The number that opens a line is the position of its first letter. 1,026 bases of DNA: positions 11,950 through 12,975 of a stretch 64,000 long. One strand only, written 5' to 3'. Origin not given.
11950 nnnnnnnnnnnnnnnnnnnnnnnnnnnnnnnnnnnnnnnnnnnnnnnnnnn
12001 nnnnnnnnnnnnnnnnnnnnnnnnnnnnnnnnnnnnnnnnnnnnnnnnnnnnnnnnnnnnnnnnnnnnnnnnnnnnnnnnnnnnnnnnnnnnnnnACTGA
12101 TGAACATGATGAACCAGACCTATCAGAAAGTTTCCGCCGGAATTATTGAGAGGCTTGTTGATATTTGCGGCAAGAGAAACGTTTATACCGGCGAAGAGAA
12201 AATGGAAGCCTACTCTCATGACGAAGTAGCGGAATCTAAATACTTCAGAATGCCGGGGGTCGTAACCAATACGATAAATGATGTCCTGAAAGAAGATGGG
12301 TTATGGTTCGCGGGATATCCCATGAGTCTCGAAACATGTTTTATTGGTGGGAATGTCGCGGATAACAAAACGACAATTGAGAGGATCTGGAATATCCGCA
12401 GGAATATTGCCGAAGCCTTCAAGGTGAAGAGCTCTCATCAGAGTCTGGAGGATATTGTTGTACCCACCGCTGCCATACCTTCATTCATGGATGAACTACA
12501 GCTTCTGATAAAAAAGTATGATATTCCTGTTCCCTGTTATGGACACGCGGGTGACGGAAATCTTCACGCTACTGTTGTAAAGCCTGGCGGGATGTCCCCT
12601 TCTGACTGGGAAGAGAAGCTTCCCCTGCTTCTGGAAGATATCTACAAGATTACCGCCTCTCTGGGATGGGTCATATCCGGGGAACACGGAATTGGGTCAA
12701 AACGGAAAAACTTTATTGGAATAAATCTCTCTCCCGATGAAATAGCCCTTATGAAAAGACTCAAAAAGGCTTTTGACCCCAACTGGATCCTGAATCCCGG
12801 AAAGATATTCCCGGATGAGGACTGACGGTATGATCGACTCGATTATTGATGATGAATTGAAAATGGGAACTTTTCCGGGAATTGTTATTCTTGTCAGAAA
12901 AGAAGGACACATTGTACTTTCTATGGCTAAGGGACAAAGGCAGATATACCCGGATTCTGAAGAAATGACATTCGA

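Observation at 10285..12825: etfBA followed by a GlcD/LctD-like oxidase that lost its FAD-binding core by in-frame deletions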

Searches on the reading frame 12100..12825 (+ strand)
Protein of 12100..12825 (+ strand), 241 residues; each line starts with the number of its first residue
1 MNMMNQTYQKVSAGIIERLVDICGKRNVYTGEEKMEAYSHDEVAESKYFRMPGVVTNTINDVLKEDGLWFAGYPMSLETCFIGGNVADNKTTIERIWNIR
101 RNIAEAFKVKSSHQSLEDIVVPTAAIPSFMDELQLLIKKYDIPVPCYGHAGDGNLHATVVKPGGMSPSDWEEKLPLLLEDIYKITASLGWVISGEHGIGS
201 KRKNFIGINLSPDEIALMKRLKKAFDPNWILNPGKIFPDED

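Call 3: search_protein_families(library=pfam, proteins=[window:12100-12825:+], max_evalue=0.01)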
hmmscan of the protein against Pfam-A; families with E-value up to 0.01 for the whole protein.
window:12100-12825:+ (241 aa): 2 families
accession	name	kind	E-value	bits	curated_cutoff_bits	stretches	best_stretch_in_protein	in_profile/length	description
PF02913.24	FAD-oxidase_C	-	4.1e-36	125.4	21.2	1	85-236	96-248/248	FAD linked oxidases, C-terminal domain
PF01565.28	FAD_binding_4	-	0.0016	18.6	26.4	1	52-91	70-109/139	FAD binding domain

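Call 4: search_solved_structures(query=window:12100-12825:+, max_evalue=0.001, show_alignments=3)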
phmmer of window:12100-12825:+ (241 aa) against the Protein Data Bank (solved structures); distinct sequences matched with E-value up to 0.001: 6.
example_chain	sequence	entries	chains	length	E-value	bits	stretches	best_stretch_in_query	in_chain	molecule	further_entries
7qh2_C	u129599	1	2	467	1.2e-27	100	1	89-236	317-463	Lactate dehydrogenase (NAD(+),ferredoxin) subunit LctD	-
9qgz_A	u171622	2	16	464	4.2e-26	94.9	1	114-240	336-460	Glycolate oxidase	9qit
3pm9_A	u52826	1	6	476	5.7e-19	71.6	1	86-236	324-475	Putative oxidoreductase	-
6lpn_A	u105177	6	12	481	1.7e-17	66.8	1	83-239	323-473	D-2-hydroxyglutarate dehydrogenase, mitochondrial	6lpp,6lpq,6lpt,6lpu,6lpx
8jdc_A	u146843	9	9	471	1.1e-16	64.1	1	95-236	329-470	Probable D-lactate dehydrogenase, mitochondrial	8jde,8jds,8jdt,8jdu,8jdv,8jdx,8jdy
8jdb_A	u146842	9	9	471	2e-15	60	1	95-236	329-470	Probable D-lactate dehydrogenase, mitochondrial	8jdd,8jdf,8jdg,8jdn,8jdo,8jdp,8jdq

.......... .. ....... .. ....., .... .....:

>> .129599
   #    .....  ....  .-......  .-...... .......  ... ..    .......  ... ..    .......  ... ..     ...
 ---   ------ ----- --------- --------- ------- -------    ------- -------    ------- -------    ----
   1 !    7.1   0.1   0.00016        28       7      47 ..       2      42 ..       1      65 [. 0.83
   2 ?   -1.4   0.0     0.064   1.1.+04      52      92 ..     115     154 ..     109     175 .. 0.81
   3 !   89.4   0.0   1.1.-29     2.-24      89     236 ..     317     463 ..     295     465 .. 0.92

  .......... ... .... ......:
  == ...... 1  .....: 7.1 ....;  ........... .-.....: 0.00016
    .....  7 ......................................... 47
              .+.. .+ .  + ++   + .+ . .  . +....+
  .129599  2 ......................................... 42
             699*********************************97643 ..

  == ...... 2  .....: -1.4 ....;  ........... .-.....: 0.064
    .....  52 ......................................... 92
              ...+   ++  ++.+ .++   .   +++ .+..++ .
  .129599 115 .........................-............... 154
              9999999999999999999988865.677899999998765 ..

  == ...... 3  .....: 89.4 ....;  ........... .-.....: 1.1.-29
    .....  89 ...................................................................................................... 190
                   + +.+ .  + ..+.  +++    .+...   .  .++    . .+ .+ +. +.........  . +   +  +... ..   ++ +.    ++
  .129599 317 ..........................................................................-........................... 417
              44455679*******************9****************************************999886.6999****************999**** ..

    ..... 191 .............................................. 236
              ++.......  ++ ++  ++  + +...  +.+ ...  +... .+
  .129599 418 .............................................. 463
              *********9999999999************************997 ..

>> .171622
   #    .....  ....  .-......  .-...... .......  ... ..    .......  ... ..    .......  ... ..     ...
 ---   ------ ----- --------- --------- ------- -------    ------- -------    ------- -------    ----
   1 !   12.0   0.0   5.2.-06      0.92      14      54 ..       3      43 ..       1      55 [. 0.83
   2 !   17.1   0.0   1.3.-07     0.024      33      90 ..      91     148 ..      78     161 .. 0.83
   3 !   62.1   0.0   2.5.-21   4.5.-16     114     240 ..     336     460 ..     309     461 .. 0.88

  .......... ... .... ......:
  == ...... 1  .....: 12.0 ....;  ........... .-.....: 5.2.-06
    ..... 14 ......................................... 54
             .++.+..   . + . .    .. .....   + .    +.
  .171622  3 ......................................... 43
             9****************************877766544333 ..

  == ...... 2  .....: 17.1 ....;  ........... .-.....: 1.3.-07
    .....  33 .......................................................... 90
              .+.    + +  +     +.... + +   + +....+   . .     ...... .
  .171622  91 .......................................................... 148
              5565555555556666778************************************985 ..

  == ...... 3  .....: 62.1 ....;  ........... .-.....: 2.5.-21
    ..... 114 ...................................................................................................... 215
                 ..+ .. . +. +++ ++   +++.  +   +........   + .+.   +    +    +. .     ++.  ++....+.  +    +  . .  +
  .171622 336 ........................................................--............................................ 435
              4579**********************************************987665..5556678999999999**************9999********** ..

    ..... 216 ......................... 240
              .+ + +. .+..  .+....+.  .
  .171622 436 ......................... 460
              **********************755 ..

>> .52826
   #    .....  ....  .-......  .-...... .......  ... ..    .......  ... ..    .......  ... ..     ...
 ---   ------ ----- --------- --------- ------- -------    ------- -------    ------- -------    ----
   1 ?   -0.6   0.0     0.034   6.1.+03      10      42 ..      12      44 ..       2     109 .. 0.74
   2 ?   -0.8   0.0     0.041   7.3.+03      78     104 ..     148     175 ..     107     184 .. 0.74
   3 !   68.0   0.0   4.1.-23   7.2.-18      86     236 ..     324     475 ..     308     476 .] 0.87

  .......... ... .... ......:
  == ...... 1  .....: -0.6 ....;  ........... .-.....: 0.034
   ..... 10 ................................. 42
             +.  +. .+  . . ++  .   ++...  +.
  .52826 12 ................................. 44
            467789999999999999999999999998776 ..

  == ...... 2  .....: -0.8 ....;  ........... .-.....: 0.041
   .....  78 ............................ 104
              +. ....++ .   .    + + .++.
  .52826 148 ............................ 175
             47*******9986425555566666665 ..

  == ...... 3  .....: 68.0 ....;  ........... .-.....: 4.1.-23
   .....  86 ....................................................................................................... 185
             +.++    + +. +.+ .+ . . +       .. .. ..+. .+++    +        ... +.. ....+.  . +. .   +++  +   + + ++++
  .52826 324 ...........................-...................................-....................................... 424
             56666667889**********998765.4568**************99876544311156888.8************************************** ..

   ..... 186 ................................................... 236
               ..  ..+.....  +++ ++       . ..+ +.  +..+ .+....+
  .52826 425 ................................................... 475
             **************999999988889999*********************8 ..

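Call 5: find_homologous_proteins(query=window:12100-12825:+, max_evalue=0.001)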
Query window:12100-12825:+ (241 aa): 2577 proteins with E <= 0.001 among 3161 candidates; the best 120 are listed.
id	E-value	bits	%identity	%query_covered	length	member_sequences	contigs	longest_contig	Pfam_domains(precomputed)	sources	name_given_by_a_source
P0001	3.2e-160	549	100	100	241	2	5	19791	PF02913.25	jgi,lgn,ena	-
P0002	1.2e-72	262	61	68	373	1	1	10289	PF01565.29,PF02913.25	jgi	-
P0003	7.4e-71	256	58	68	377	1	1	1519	PF01565.29,PF02913.25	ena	-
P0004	3.1e-70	254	60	64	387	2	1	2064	PF01565.29,PF02913.25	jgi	-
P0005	5.9e-70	253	60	66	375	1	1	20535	PF01565.29,PF02913.25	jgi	jgi:glycolate oxidase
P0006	1.8e-69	252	61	68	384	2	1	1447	PF01565.29,PF02913.25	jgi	jgi:glycolate oxidase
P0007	4.8e-69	250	57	66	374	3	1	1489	PF01565.29,PF02913.25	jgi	-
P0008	7.6e-69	250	61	69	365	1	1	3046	PF01565.29,PF02913.25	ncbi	ncbi:MAG: FAD-binding oxidoreductase, partial [Bacillota bacterium]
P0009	2.8e-68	248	62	63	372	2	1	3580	PF01565.29,PF02913.25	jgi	jgi:glycolate oxidase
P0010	7.8e-68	246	55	66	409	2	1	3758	PF01565.29,PF02913.25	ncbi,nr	ncbi:MAG: FAD-binding protein, partial [Phycisphaerae bacterium]|nr:FAD-binding protein [Phycisphaer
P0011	1.4e-67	246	59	66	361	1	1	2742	PF01565.29,PF02913.25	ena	-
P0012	1.7e-67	245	58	66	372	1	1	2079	PF01565.29,PF02913.25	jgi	jgi:glycolate oxidase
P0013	3.6e-67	244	61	68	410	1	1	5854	PF01565.29,PF02913.25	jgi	jgi:glycolate oxidase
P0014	9.5e-67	243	57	68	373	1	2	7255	PF01565.29,PF02913.25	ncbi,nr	ncbi:MAG: putative FAD-linked oxidoreductase [Firmicutes bacterium]|nr:putative FAD-linked oxidoredu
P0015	1.9e-66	242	62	63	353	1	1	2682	PF01565.29,PF02913.25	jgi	jgi:glycolate oxidase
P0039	3.5e-60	221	57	63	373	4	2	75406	PF01565.29,PF02913.25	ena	-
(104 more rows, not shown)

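Call 6: find_encoding_contigs(protein=P0001, flank=8000, max_places=10)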
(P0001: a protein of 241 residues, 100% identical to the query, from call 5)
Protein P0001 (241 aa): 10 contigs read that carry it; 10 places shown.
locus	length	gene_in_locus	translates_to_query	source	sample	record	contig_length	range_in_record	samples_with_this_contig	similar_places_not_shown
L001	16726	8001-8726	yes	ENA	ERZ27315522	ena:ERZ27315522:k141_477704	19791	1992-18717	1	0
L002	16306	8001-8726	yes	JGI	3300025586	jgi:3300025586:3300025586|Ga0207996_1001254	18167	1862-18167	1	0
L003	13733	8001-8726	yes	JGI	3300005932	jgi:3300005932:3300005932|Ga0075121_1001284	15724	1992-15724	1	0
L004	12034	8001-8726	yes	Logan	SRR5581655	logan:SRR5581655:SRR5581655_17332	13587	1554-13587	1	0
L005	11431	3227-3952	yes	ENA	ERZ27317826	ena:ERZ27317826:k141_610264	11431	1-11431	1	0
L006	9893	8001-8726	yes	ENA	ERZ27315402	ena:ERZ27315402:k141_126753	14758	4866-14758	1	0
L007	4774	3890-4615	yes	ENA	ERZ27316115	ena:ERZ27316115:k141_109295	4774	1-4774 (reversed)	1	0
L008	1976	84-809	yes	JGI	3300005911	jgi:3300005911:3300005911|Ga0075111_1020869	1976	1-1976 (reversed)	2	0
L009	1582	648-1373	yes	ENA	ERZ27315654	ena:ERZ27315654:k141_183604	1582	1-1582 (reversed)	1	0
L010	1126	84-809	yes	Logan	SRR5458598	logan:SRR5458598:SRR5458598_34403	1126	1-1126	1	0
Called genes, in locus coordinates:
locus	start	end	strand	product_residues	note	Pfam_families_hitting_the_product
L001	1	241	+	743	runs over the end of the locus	?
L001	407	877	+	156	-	PF00583:Acetyltransf_1 (weak), PF13508:Acetyltransf_7 (weak)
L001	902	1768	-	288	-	PF00528:BPD_transp_1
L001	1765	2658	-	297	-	PF00528:BPD_transp_1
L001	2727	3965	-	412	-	PF01547:SBP_bac_1, PF13531:SBP_bac_11 (faint), PF13416:SBP_bac_8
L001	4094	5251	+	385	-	PF03702:AnmK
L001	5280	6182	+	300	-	PF13580:SIS_2, PF22198:GKRP_SIS_2, PF22645:GKRP_SIS_N, PF01380:SIS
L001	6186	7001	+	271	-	PF01012:ETF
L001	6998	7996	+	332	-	PF01012:ETF, PF00766:ETF_alpha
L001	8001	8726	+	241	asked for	PF02913:FAD-oxidase_C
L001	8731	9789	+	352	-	PF00144:Beta-lactamase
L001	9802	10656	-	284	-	PF01418:HTH_6, PF01380:SIS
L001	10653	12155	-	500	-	PF00933:Glyco_hydro_3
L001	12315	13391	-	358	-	PF02746:MR_MLE_N, PF13378:MR_MLE_C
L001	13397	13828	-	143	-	-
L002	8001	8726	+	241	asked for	PF02913:FAD-oxidase_C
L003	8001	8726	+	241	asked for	PF02913:FAD-oxidase_C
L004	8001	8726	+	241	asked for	PF02913:FAD-oxidase_C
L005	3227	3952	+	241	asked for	PF02913:FAD-oxidase_C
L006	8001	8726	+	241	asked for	PF02913:FAD-oxidase_C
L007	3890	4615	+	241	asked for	PF02913:FAD-oxidase_C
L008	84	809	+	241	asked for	PF02913:FAD-oxidase_C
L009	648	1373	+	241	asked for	PF02913:FAD-oxidase_C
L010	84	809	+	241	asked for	PF02913:FAD-oxidase_C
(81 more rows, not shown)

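Call 8: find_related_loci(query=window:12100-12825:+, collection=genome_contigs, flank=8000)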
Query window:12100-12825:+ (241 aa) in genome_contigs; peptide patterns used: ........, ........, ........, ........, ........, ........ (x = any residue, [..] = any of these).
47 stretches matched a pattern; 8 encode a relative of the query (tblastn E <= 1e-3); 8 distinct loci.
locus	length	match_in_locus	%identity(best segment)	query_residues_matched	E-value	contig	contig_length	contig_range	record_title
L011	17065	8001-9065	69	52-239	7e-70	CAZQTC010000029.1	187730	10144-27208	MAG TPA_asm: uncultured Spirochaetales bacterium isolate binchicken_co219_179 genome assembly, contig: k141_863469, whol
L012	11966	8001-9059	53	52-237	2e-53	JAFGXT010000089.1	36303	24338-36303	MAG: Victivallales bacterium isolate ZodW_Metabat.56 k87_5491527, whole genome shotgun sequence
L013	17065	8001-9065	46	52-240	1e-44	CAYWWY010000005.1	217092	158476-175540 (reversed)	MAG TPA_asm: uncultured Thermotogaceae bacterium isolate SRP241326_co3_41 genome assembly, contig: NODE_57_length_217092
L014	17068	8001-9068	45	52-241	1e-43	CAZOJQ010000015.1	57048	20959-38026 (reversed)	MAG TPA_asm: uncultured Thermotogaceae bacterium isolate binchicken_co168_238 genome assembly, contig: NODE_880_length_5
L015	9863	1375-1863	33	75-238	2e-33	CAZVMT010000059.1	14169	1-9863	MAG TPA_asm: uncultured Candidatus Bathyarchaeia archaeon isolate binchicken_co262_317 genome assembly, contig: NODE_475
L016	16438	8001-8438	38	86-237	2e-25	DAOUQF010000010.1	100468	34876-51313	MAG TPA_asm: Eubacteriales bacterium isolate CSMAG_119 CSMAG_119_k141_2423922_length_100468_cov_14.9969, whole genome sh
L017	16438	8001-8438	38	86-237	3e-25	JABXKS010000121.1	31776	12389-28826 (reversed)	MAG: Clostridiales bacterium isolate GPF-1 scaffold_85, whole genome shotgun sequence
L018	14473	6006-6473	27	87-237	3e-16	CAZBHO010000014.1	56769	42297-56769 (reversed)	MAG TPA_asm: uncultured Verrucomicrobiota bacterium isolate binchicken_co135_28 genome assembly, contig: NODE_1213_lengt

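Call 18: list_cluster_members(proteins=[window:12100-12825:+, P0001])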
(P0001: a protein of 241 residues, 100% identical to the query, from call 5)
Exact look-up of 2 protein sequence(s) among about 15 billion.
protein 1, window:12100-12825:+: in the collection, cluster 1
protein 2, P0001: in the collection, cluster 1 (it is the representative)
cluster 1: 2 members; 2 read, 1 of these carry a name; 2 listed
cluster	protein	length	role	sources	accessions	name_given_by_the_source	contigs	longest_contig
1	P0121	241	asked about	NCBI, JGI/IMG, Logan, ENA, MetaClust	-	\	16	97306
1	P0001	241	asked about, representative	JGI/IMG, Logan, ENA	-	-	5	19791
